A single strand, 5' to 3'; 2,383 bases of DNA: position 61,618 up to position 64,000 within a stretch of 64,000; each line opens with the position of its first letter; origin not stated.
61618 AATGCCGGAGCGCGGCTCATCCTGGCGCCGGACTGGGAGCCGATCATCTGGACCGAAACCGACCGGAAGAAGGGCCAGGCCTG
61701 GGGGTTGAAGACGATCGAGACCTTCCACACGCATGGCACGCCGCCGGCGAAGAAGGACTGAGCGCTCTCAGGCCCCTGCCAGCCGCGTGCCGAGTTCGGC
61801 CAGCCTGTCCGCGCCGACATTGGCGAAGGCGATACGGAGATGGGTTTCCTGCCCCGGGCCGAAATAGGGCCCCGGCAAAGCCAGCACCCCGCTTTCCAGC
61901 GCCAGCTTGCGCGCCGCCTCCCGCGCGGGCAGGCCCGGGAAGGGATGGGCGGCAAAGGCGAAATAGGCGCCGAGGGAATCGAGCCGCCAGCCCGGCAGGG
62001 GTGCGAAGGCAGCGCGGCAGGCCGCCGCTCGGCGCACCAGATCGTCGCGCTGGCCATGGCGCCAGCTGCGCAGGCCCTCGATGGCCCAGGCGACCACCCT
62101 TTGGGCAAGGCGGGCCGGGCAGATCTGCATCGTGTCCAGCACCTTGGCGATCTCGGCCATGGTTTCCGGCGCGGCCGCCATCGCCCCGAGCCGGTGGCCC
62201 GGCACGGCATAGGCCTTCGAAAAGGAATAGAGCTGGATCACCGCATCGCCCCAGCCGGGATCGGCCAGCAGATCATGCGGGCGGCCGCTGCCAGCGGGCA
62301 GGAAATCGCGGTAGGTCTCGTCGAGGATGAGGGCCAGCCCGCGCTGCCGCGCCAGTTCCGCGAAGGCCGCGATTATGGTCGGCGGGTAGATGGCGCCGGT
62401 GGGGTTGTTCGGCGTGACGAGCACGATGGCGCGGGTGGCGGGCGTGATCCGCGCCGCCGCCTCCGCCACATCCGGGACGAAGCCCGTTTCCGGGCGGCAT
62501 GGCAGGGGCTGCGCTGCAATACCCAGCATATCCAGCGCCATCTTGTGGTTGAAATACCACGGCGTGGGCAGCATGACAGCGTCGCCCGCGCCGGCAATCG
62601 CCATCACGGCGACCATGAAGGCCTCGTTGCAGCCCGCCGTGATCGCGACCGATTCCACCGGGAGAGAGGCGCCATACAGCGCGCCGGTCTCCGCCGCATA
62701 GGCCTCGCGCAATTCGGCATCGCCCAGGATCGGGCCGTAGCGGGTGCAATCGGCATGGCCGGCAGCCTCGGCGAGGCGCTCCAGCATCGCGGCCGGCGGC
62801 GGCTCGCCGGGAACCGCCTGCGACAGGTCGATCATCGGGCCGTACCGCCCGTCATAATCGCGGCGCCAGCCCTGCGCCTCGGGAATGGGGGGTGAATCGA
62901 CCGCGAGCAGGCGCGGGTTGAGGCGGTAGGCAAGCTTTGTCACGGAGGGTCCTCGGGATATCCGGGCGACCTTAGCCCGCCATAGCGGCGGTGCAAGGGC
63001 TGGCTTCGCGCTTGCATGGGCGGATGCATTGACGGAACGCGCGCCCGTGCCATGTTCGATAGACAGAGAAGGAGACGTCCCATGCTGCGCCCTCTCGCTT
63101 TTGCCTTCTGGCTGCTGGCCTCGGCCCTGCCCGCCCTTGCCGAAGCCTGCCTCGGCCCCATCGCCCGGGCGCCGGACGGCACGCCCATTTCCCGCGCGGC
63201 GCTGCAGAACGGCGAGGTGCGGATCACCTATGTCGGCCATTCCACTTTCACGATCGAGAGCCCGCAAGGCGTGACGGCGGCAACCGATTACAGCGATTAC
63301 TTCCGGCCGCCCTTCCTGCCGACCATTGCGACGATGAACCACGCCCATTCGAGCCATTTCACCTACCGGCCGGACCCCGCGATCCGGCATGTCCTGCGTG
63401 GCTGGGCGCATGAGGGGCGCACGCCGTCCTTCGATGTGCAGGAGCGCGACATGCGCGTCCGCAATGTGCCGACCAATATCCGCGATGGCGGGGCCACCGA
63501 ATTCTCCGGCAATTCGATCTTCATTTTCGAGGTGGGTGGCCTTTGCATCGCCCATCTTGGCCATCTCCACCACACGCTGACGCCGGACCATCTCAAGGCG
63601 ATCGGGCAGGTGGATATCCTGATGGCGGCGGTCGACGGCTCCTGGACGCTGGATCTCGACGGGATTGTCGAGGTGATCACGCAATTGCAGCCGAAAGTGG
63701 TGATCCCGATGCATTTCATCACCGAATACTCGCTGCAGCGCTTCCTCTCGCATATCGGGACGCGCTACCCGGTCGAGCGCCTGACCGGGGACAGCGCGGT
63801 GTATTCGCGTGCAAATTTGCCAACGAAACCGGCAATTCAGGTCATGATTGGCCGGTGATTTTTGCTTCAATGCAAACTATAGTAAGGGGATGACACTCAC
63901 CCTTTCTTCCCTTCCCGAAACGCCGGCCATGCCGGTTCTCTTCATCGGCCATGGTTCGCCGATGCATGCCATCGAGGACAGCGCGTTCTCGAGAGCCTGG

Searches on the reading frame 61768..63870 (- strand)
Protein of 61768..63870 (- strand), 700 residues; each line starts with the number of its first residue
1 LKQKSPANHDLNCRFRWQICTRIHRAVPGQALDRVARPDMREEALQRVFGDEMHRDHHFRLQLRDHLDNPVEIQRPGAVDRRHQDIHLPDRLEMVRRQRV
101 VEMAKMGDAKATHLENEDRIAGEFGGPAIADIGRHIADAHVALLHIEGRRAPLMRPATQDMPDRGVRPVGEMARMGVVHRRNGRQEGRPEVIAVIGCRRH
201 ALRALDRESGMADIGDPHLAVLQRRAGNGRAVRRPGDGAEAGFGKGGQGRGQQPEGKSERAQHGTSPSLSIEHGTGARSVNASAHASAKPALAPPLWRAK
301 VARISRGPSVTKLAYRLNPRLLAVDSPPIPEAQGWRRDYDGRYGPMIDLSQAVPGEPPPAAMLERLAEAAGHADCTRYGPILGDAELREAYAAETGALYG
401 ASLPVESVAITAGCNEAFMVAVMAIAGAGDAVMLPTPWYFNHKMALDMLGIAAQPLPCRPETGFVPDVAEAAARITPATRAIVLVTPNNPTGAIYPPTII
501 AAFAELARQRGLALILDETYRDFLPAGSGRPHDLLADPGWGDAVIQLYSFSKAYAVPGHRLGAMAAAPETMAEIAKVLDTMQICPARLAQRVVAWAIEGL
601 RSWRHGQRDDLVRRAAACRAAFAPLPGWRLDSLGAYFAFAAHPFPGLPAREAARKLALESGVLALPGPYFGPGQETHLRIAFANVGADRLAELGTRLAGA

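Call 80: search_protein_families(library=pfam, proteins=[window:61768-63870:-], max_evalue=1)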
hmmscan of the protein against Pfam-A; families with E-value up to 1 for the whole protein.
window:61768-63870:- (700 aa): 5 families
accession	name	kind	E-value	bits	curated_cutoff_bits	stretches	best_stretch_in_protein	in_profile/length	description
PF00155.27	Aminotran_1_2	-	7.2e-41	141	19.7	1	346-694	3-358/361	Aminotransferase class I and II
PF01041.23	DegT_DnrJ_EryC1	-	0.00035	20.4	19.8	1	408-517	42-145/360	DegT/DnrJ/EryC1/StrS aminotransferase family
PF01053.26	Cys_Met_Meta_PP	-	0.0026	16.8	27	1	407-520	70-176/381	Cys/Met metabolism PLP-dependent enzyme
PF01212.27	Beta_elim_lyase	-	0.0029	17.4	27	1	455-584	98-196/288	Beta-eliminating lyase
PF12897.13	Asp_aminotransf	-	0.0029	16.9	27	1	432-591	127-290/421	Aspartate amino-transferase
